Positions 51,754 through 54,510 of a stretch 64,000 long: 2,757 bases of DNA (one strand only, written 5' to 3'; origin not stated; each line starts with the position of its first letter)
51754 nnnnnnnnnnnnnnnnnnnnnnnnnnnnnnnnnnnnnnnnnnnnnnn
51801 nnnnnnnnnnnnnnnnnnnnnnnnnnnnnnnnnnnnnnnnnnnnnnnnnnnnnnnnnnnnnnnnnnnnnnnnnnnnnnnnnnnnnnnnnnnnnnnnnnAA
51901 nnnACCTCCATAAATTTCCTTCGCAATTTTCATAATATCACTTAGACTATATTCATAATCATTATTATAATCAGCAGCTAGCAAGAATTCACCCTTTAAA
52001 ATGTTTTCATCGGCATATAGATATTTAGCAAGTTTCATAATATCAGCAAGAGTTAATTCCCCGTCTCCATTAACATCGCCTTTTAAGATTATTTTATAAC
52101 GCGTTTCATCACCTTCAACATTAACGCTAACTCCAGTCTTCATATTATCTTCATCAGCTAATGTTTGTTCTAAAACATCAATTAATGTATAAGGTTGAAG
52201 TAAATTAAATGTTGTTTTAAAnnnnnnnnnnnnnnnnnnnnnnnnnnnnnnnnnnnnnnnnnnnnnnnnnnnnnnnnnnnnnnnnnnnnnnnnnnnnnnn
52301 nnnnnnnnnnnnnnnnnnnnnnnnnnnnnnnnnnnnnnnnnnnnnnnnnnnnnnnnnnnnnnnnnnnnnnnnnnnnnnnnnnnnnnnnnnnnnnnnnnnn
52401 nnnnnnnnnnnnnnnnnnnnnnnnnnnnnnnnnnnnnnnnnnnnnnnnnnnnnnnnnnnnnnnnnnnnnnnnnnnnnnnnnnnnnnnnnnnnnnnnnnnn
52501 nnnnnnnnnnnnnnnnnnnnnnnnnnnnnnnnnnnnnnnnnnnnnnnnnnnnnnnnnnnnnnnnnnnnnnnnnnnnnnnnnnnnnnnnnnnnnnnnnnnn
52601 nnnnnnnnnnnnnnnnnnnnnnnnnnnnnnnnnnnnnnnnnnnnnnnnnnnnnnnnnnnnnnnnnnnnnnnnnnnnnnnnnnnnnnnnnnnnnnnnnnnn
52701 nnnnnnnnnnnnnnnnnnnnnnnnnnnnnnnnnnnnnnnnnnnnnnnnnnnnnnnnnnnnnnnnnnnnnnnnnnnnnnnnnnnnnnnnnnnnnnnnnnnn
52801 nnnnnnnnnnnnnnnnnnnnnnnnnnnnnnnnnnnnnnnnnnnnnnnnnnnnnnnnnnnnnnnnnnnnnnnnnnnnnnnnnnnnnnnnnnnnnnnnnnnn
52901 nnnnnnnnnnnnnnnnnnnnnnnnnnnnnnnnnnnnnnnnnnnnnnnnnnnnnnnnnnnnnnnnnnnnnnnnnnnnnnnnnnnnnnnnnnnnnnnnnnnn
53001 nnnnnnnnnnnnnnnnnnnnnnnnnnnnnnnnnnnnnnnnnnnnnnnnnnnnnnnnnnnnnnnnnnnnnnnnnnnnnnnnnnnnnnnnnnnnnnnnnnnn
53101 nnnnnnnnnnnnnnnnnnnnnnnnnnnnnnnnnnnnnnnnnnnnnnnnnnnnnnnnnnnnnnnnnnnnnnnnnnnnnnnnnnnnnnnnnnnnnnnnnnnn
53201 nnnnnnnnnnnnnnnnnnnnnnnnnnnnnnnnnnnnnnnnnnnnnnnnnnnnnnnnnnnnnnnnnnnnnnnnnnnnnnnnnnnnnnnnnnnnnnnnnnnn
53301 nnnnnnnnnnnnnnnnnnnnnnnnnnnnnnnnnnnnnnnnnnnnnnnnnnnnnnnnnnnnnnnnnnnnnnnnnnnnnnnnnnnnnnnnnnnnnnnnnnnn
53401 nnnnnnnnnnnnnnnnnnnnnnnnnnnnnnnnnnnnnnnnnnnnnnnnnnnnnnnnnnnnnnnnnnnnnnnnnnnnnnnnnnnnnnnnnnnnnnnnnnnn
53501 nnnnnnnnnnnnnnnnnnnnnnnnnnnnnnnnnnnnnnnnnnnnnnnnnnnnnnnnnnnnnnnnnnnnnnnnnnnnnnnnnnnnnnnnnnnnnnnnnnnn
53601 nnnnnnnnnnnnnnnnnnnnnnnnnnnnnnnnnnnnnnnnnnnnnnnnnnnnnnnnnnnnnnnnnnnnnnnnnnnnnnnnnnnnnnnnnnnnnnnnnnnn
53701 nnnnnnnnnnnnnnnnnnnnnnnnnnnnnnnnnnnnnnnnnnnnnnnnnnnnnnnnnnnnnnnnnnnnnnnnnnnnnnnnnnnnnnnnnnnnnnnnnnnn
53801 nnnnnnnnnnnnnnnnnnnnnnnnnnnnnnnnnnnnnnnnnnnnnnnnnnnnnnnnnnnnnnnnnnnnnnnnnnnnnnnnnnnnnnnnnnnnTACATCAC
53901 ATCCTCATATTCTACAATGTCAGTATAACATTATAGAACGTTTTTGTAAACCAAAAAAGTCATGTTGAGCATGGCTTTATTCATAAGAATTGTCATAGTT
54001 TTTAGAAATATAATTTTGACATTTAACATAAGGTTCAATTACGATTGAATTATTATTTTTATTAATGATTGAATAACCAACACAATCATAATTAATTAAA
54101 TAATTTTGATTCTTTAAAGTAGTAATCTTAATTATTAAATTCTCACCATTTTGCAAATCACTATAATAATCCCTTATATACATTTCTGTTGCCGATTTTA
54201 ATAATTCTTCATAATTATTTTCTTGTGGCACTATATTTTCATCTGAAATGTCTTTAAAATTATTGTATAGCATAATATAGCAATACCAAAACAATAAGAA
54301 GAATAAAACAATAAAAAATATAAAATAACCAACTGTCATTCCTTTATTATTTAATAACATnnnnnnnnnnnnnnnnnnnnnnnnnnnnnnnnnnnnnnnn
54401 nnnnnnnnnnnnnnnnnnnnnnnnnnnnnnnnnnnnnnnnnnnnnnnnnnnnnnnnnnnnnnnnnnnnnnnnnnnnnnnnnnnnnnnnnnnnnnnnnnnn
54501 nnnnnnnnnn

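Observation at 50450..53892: Cohesin-dockerin two-gene module II: dockerin-tagged BspA-type LRR protein + second cohesin/cadherin-like anchor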

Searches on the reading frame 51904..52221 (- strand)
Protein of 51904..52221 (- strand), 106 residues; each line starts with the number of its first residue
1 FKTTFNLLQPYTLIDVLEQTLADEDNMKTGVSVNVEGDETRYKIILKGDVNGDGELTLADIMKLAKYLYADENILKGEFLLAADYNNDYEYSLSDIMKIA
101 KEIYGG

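Call 39: find_homologous_proteins(query=window:51904-52221:-, max_evalue=0.001)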
Query seq(106 aa): 5 candidates shared short words with the query, none scored E <= 0.001.

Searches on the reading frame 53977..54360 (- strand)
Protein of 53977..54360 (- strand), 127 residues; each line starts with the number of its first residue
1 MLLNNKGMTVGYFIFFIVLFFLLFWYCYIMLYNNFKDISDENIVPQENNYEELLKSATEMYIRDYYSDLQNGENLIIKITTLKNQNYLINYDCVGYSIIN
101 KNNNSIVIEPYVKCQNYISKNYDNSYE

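Call 4: search_protein_families(library=pfam, proteins=[window:53977-54360:-], max_evalue=0.1)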
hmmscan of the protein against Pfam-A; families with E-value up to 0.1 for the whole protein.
window:53977-54360:- (127 aa): 3 families
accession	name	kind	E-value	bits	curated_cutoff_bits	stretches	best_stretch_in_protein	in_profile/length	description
PF05303.17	GSKIP_dom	-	0.0059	17.1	20.9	1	71-125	28-79/105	GSKIP domain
PF12698.13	ABC2_membrane_3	-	0.023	14.3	31.6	1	13-78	4-76/347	ABC-2 family transporter protein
PF00335.26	Tetraspanin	-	0.052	13.6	32.1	1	4-70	71-128/225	Tetraspanin family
